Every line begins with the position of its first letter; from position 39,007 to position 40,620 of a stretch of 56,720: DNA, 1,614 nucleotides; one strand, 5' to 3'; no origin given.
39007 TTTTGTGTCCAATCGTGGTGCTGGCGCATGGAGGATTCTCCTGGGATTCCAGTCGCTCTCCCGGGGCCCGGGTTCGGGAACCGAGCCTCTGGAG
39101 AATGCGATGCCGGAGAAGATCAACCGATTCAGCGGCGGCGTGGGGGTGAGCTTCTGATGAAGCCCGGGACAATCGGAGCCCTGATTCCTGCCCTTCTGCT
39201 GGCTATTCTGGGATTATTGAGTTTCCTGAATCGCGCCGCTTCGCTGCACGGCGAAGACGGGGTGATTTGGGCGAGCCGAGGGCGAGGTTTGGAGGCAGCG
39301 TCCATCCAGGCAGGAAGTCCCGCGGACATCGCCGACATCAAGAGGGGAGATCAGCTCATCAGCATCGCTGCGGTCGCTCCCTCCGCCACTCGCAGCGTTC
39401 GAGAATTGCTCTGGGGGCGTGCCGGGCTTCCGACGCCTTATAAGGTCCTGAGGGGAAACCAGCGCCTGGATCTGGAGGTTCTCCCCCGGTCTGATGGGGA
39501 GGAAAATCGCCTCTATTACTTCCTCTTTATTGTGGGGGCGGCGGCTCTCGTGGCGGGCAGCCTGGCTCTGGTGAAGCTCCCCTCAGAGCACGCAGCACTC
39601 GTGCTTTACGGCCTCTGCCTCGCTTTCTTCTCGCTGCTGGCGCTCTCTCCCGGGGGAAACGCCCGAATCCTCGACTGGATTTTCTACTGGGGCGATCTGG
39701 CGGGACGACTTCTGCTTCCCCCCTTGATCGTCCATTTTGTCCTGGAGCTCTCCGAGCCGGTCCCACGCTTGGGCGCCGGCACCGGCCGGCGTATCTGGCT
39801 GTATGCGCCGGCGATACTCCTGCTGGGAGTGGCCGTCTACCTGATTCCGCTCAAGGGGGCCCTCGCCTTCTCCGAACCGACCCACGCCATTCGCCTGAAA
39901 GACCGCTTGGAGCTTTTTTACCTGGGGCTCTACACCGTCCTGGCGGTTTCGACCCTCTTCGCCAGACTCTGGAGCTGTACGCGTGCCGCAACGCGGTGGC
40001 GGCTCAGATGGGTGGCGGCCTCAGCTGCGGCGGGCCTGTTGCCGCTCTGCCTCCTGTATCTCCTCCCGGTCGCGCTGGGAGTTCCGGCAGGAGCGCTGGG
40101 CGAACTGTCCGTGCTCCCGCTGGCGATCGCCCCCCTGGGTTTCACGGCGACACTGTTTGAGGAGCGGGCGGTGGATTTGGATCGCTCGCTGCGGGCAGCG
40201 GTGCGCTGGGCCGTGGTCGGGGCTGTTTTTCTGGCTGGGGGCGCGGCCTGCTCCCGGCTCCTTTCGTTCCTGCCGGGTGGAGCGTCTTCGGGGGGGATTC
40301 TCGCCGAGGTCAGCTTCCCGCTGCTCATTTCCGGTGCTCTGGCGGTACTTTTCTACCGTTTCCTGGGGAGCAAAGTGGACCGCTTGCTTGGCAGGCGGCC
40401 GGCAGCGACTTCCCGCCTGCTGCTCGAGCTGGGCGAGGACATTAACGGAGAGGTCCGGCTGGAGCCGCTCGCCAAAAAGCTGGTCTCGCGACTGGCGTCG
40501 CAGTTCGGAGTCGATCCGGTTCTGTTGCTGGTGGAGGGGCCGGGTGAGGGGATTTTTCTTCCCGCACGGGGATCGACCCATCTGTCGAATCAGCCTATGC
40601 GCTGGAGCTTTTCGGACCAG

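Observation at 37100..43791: Translationally coupled four-gene envelope-to-sigma54 module: CarboxypepD_reg barrel, PDZ histidine kinase, periplasmic CarboxypepD_reg protein, NtrC-type regulator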

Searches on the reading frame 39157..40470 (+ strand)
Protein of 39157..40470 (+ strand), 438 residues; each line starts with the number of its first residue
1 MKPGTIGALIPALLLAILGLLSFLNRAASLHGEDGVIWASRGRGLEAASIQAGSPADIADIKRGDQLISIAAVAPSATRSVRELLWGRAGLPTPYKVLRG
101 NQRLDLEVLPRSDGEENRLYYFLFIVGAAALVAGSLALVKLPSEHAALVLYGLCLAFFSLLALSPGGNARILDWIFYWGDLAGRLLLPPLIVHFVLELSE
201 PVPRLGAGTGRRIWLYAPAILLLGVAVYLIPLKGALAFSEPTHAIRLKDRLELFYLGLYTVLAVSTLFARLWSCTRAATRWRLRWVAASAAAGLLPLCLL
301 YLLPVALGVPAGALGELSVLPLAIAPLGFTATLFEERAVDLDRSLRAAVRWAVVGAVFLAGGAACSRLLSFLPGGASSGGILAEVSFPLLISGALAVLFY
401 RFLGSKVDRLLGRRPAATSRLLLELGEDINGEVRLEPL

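Call 21: find_homologous_proteins(query=window:39157-40470:+, max_evalue=0.001)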
Query window:39157-40470:+ (438 aa): 7 proteins with E <= 0.001 among 8000 candidates.
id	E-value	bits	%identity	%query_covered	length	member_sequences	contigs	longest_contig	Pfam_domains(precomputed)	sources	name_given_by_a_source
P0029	5.0e-157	542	78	76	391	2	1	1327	-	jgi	jgi:hypothetical protein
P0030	2.5e-145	503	74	74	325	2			-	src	-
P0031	3.8e-103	364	48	94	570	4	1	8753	PF17820.8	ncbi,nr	ncbi:MAG TPA: hypothetical protein VKL61_00840, partial [Candidatus Polarisedimenticolia bacterium]|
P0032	6.3e-36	143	34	73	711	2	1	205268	PF13188.14,PF13185.13,PF12860.14,PF17820.8,PF01590.33,PF13180.13,PF08448.17,PF13492.13,PF00989.32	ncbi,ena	-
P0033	2.5e-35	141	28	92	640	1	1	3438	PF17820.8,PF00595.30,PF13180.13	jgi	-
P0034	3.8e-17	81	26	93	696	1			PF13188.14,PF17820.8,PF08448.17,PF16927.12,PF00989.32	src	-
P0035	5.6e-6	44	29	40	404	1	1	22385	-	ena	-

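Call 22: find_encoding_contigs(protein=P0032, flank=10000, max_places=2)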
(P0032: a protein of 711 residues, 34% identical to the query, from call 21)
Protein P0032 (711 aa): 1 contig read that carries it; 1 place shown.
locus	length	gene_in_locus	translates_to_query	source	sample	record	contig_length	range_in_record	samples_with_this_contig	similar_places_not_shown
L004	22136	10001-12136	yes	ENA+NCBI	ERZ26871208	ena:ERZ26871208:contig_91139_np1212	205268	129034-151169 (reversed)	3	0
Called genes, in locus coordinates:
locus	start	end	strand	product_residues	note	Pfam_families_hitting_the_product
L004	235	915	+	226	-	PF07592:DDE_Tnp_ISAZ013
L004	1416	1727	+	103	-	-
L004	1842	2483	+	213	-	PF08241:Methyltransf_11, PF08242:Methyltransf_12, PF13489:Methyltransf_23, PF13649:Methyltransf_25, PF13847:Methyltransf_31 (weak)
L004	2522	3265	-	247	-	PF00300:His_Phos_1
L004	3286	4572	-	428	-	PF03952:Enolase_N, PF00113:Enolase_C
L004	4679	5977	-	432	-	PF00483:NTP_transferase, PF24894:Hexapep_GlmU, PF25084:LbH_EIF2B (weak), PF25247:LbH_GLGC (faint), PF25087:GMPPB_C (weak)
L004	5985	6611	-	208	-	PF04199:Cyclase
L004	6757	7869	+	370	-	-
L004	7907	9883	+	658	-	PF13620:CarboxypepD_reg, PF13715:CarbopepD_reg_2, PF00593:TonB_dep_Rec_b-barrel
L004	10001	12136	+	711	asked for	PF13180:PDZ_2, PF17820:PDZ_6, PF01590:GAF, PF13185:GAF_2 (weak), PF13492:GAF_3, PF00989:PAS (weak), PF13188:PAS_8 (weak), PF08448:PAS_4, +1 more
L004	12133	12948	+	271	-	PF00512:HisKA, PF02518:HATPase_c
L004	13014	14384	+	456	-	PF00072:Response_reg, PF00158:Sigma54_activat, PF14532:Sigma54_activ_2, PF07728:AAA_5 (weak), PF25601:AAA_lid_14, PF02954:HTH_8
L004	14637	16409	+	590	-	PF00082:Peptidase_S8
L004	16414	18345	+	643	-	PF01966:HD, PF13487:HD_5, PF01590:GAF, PF13185:GAF_2, PF13492:GAF_3 (weak)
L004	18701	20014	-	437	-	PF00534:Glycos_transf_1, PF13692:Glyco_trans_1_4, PF13524:Glyco_trans_1_2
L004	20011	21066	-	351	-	PF00534:Glycos_transf_1, PF13692:Glyco_trans_1_4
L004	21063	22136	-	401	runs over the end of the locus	PF00534:Glycos_transf_1, PF13692:Glyco_trans_1_4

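Call 23: find_encoding_contigs(protein=P0035, flank=8000, max_places=2)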
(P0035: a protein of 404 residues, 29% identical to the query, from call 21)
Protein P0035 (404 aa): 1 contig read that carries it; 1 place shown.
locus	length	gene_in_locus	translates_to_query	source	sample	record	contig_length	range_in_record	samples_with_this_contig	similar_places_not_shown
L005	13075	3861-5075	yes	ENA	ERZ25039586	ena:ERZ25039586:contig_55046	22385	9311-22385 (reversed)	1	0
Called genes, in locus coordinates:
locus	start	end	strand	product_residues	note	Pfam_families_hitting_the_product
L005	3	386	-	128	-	?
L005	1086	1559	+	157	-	-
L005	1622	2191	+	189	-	PF13620:CarboxypepD_reg, PF13715:CarbopepD_reg_2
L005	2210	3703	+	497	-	-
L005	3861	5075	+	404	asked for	-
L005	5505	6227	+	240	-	-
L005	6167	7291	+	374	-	PF02518:HATPase_c, PF00072:Response_reg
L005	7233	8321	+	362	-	PF00158:Sigma54_activat, PF25601:AAA_lid_14 (faint), PF14532:Sigma54_activ_2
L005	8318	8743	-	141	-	PF13692:Glyco_trans_1_4, PF00534:Glycos_transf_1 (weak)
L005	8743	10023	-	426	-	-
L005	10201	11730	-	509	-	-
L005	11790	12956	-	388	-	-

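Call 52: find_related_loci(query=A7, collection=genome_contigs, flank=10000)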
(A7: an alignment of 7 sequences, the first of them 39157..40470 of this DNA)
Query A7 (438 aa) in genome_contigs; peptide patterns used: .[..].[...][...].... (x = any residue, [..] = any of these).
158 stretches matched a pattern; 155 encode a relative of the query (tblastn E <= 1e-3); the best 80 are kept; 80 distinct loci.
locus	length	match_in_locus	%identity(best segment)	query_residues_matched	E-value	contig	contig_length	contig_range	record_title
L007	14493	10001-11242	59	25-438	5e-141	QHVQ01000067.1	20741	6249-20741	MAG: Acidobacteria bacterium isolate AA152 14_1009_16_40cm_scaffold_19700_curated, whole genome shotgun sequence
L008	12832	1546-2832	33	10-438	2e-52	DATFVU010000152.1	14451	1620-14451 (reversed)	MAG TPA_asm: Candidatus Polarisedimenticolia bacterium isolate SMAG_U9472 k141_8828981, whole genome shotgun sequence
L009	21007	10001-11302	32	5-438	2e-52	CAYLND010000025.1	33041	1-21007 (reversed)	MAG TPA_asm: uncultured Acidobacteriota bacterium isolate binchicken_co185_102 genome assembly, contig: NODE_1679_length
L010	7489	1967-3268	31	5-438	4e-51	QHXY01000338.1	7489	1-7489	MAG: Acidobacteria bacterium isolate gp22 AA3 14_0903_13_30cm_scaffold_5967882_curated, whole genome shotgun sequence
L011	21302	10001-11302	33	5-438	1e-53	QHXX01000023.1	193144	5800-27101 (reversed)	MAG: Acidobacteria bacterium isolate gp22 AA4 14_0903_16_40cm_scaffold_201_curated, whole genome shotgun sequence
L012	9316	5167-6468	33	5-438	3e-50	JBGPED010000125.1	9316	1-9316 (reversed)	MAG: Acidobacteriota bacterium isolate OBJ_0618_7090110_99 k141_1427334_length_9316_cov_18.7159, whole genome shotgun se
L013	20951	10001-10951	35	26-342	1e-42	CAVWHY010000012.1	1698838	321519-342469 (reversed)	MAG: uncultured Acidobacteriota bacterium isolate MFD00392.bin.2.254 genome assembly, contig: contig_7853, whole genome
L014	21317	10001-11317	32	2-438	1e-40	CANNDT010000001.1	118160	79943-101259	MAG: Acidobacteria bacterium isolate ZH-3nov15-179 genome assembly, contig: ZH-3nov15-C47, whole genome shotgun sequence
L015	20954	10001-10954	34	26-342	2e-40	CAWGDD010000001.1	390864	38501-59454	MAG: uncultured Acidobacteriota bacterium isolate MFD02242.bin.3.262 genome assembly, contig: contig_1222, whole genome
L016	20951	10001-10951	35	26-342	7e-40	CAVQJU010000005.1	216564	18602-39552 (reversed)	MAG: uncultured Acidobacteriota bacterium isolate MFD02242.bin.2.39 genome assembly, contig: contig_17115, whole genome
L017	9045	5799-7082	32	10-433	6e-40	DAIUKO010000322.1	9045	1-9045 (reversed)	MAG TPA_asm: Vicinamibacterales bacterium isolate CTOTU27892 NODE_1454_length_9045_cov_7.878198, whole genome shotgun se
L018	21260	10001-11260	30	14-432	4e-40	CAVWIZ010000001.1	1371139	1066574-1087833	MAG: uncultured Acidobacteriota bacterium isolate MFD02242.bin.2.28 genome assembly, contig: contig_1405, whole genome s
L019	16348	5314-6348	33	20-360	7e-40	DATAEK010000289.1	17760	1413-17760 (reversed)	MAG TPA_asm: Vicinamibacterales bacterium isolate SMAG_U6775 k141_6762448, whole genome shotgun sequence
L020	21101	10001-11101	35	8-372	1e-39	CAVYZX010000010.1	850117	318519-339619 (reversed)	MAG: uncultured Acidobacteriota bacterium isolate MFD02242.bin.1.362 genome assembly, contig: contig_1416, whole genome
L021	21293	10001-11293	32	5-433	1e-39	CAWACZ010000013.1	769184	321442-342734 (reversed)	MAG: uncultured Acidobacteriota bacterium isolate MFD00962.bin.1.10 genome assembly, contig: contig_8278, whole genome s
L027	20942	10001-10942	33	33-342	3e-37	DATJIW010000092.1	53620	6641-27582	MAG TPA_asm: Vicinamibacterales bacterium isolate SMAG_U15549 k141_3952305, whole genome shotgun sequence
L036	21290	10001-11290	31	4-433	2e-36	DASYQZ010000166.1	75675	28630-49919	MAG TPA_asm: Vicinamibacterales bacterium isolate SMAG_U4498 k141_1402857, whole genome shotgun sequence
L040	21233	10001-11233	31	26-435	3e-35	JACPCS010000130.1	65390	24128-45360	MAG: Acidobacteria bacterium isolate NC_groundwater_289_Ag_S-0.65um_68_18 S6_GD2017_2_S65_scaffold_602, whole genome sho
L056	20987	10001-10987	34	18-342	1e-33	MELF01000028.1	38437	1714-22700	MAG: Acidobacteria bacterium RIFCSPLOWO2_12_FULL_68_19 rifcsplowo2_12_scaffold_3278, whole genome shotgun sequence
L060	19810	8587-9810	31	33-433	3e-33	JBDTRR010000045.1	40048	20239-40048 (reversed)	MAG: Acidobacteriota bacterium isolate cluster3_bin.251 NODE_2591_length_40048_cov_12.974921, whole genome shotgun seque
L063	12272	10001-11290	31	5-432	5e-33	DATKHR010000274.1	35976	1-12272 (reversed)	MAG TPA_asm: Vicinamibacterales bacterium isolate SMAG_U14582 k141_3932405, whole genome shotgun sequence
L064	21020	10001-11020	35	11-342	1e-32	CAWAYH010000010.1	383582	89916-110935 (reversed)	MAG: uncultured Acidobacteriota bacterium isolate MFD06229.bin.2.115 genome assembly, contig: contig_25894, whole genome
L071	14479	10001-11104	31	8-372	6e-32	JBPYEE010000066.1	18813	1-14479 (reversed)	MAG: Vicinamibacterales bacterium isolate Bin.016.fastaField_forest_FP4 k127_10863963, whole genome shotgun sequence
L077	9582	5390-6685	30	10-438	1e-31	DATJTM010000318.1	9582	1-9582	MAG TPA_asm: Luteitalea sp. isolate SMAG_U15020 k141_4468565, whole genome shotgun sequence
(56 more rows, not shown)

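Call 70: search_protein_families(library=pfam, proteins=[L064:14989-17400:+, L036:17696-20815:-, L077:169-3012:+, L027:3359-5650:-, L056:17955-20102:+, L063:3-1946:+, L060:4990-6255:-, L036:6577-7743:+, L040:14334-15878:-, L071:6021-7043:-], max_evalue=0.00001)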
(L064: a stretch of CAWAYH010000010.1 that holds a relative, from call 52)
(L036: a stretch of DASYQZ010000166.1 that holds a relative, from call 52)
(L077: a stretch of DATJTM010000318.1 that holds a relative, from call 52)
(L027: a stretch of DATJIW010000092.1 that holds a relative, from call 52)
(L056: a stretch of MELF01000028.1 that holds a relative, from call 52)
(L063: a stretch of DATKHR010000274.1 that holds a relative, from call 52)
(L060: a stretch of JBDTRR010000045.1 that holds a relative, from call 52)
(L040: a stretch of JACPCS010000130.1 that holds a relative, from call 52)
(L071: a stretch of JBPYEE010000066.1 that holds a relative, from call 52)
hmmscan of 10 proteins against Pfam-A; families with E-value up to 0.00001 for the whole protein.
L064:14989-17400:+ (804 aa): 0 families

L036:17696-20815:- (1040 aa): 2 families
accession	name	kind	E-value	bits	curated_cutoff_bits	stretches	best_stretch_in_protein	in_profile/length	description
PF00534.26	Glycos_transf_1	-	1.1e-19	71.1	26.4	1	819-967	17-164/172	Glycosyl transferases group 1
PF13692.12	Glyco_trans_1_4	-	7.7e-17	62.3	27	1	819-960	3-141/142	Glycosyl transferases group 1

L077:169-3012:+ (948 aa): 0 families

L027:3359-5650:- (764 aa): 2 families
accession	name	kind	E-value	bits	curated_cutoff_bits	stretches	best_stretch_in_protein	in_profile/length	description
PF00113.28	Enolase_C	-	2e-128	428.2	21.5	1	473-759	3-294/296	Enolase, C-terminal TIM barrel domain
PF03952.21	Enolase_N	-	1.2e-53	181.3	35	1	330-459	1-131/131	Enolase, N-terminal domain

L056:17955-20102:+ (716 aa): 0 families

L063:3-1946:+ (648 aa): 0 families

L060:4990-6255:- (422 aa): 0 families

L036:6577-7743:+ (389 aa): 0 families

L040:14334-15878:- (515 aa): 5 families
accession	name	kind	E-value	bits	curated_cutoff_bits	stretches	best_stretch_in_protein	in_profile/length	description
PF00892.27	EamA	-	5.1e-42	143.8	28.2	2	151-285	2-132/135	EamA-like transporter family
PF13489.12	Methyltransf_23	-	2.8e-11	43.9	27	1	340-473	6-129/164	Methyltransferase domain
PF13649.12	Methyltransf_25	-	1.2e-10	42.4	27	1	356-456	1-97/97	Methyltransferase domain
PF08242.18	Methyltransf_12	-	2e-09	38.5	30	1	357-458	1-98/98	Methyltransferase domain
PF08241.18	Methyltransf_11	-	9.6e-07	29.8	21.2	1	357-459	1-94/95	Methyltransferase domain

L071:6021-7043:- (341 aa): 1 family
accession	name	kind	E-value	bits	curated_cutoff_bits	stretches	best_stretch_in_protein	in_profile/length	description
PF04199.19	Cyclase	-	3.8e-22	79.5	23.1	1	138-283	1-141/142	Putative cyclase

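Call 84: search_protein_families(library=ncbifam, proteins=[L004:10001-12136:+, L004:13014-14384:+], max_evalue=0.001)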
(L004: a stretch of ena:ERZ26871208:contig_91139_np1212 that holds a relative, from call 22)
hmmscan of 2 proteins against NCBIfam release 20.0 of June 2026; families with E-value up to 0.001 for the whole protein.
L004:10001-12136:+ (711 aa): 17 families
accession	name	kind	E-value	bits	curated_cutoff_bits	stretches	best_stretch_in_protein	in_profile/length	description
NF008468.0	PRK11360.1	equivalog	1.7e-10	39.9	646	1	608-679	258-331/616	two-component system sensor histidine kinase AtoS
TIGR02037.1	degP_htrA_DO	subfamily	3.7e-10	39.3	416.2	1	67-139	256-328/434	Do family serine endopeptidase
NF041521.1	HhoA_HhoB_HtrA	equivalog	2.1e-09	37.1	450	1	57-137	250-330/335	HhoA/HhoB/HtrA family serine endopeptidase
TIGR02916.1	PEP_his_kin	equivalog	8.2e-09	34.6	300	1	355-607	206-467/679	XrtA/PEP-CTERM system histidine kinase PrsK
TIGR00229.1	sensory_box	domain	1.2e-07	31.9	22.9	1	621-673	8-60/126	PAS domain S-box protein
NF041616.1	T2SS_C_SYNERG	exception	1.2e-06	28.1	200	1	66-130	223-287/296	type II secretion system protein GspC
NF041199.1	trx7_PDZ_seleno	equivalog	3.1e-06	26.4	300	1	67-138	200-272/390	Trx7/PDZ domain-containing (seleno)protein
NF040960.1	MamE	equivalog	5.2e-06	25.3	800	1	69-111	466-508/659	magnetosome formation protease MamE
NF041552.1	TF_PrdR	equivalog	1.5e-05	23.6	795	1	597-669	116-185/577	sigma-54 dependent transcriptional regulator PrdR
NF008147.1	PRK10898.1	equivalog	2.2e-05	23.8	408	1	55-138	264-347/352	outer membrane-stress sensor serine endopeptidase DegS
TIGR02038.1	protease_degS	equivalog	3e-05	23.3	422.95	1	66-139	274-347/351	outer membrane-stress sensor serine endopeptidase DegS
NF007526.1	PRK10139.1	equivalog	5.2e-05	22.1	756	1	67-139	288-360/456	serine endoprotease DegQ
TIGR00225.1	prc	subfamily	0.00011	21.4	218.6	1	55-138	62-131/335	C-terminal processing peptidase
NF008189.1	PRK10942.1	equivalog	0.00011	20.9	720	1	69-139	312-382/477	serine endoprotease DegP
NF045589.1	Cterm_S41_CtpB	exception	0.00041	19.1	633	1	68-132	128-193/416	carboxyl-terminal processing protease CtpB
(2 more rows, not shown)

L004:13014-14384:+ (456 aa): 111 families (the best 25 are shown)
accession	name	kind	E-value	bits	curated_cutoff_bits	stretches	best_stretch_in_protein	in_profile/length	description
NF008469.0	PRK11361.1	equivalog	5e-138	460.6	714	1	1-444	16-458/461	acetoacetate metabolism transcriptional regulator AtoC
TIGR01818.1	ntrC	equivalog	1.3e-119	400.1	558.6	1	2-438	11-461/463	nitrogen regulation protein NR(I)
NF007689.0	PRK10365.1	equivalog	5.4e-116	388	760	1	4-434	20-436/441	sigma-54-dependent response regulator transcription factor ZraR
NF051870.1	NAssimRespRegNtrX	equivalog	3.1e-111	372.4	600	1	1-438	13-448/452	nitrogen assimilation response regulator NtrX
TIGR01817.1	nifA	equivalog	3.4e-111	372.6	528.85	1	105-367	171-433/534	nif-specific transcriptional activator NifA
TIGR02915.1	PEP_resp_reg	equivalog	2.2e-110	369.6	502.6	1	14-443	21-445/445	PEP-CTERM-box response regulator transcription factor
NF041946.1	LuxO_transreg_Vib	equivalog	8.7e-110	367.6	800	1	7-440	14-460/463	quorum-sensing sigma-54 dependent transcriptional regulator LuxO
NF041552.1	TF_PrdR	equivalog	2.9e-104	349.5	795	1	118-441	259-577/577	sigma-54 dependent transcriptional regulator PrdR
NF008176.1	PRK10923.1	equivalog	1.2e-101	340.6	620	1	2-379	16-388/469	nitrogen regulation protein NR(I)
NF011695.0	PRK15115.1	equivalog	7.1e-98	328.2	763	1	5-441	22-437/445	two-component system response regulator GlrR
NF038308.1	RNA_repair_RtcR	equivalog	8.1e-97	325.2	650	1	73-434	123-505/530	RNA repair transcriptional activator RtcR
NF003451.0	PRK05022.1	equivalog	2.7e-96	323.3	476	1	99-443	157-511/512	nitric oxide reductase transcriptional regulator NorR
NF049963.1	RespRegFlgRCampy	domain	1.4e-90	304.2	750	1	12-442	24-429/429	fla regulon two-component system response regulator FlgR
NF011958.0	PRK15429.1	equivalog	2.6e-89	300.7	830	1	107-443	357-687/692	formate hydrogenlyase transcriptional activator FlhA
NF050807.1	TransRegFlbDCaul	equivalog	1.7e-88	297.5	750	1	23-441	34-439/454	sigma-54-dependent transcriptional regulator FlbD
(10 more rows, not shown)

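Call 89: search_protein_families(library=pfam, proteins=[L004:6757-7869:+, L013:6685-7761:+], max_evalue=1)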
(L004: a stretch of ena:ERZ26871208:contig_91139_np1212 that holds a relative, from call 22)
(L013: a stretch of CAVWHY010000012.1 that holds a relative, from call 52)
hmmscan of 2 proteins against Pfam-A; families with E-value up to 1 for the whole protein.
L004:6757-7869:+ (370 aa): 3 families
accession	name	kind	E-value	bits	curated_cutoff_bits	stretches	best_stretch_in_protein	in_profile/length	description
PF07495.19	Y_Y_Y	-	0.0093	16.3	26.6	0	339-367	35-64/65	Y_Y_Y domain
PF19077.6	Big_13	-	0.13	13.2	27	0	335-366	68-99/102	Bacterial Ig-like domain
PF16967.11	TcfC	-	0.25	11.4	29.4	0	332-352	34-54/68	E-set like domain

L013:6685-7761:+ (359 aa): 3 families
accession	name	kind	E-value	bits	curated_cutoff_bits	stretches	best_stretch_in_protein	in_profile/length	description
PF19077.6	Big_13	-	0.00074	20.4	27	1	324-356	68-100/102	Bacterial Ig-like domain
PF07495.19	Y_Y_Y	-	0.019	15.3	26.6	1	328-356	35-64/65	Y_Y_Y domain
PF16967.11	TcfC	-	0.094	12.7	29.4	0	321-350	34-60/68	E-set like domain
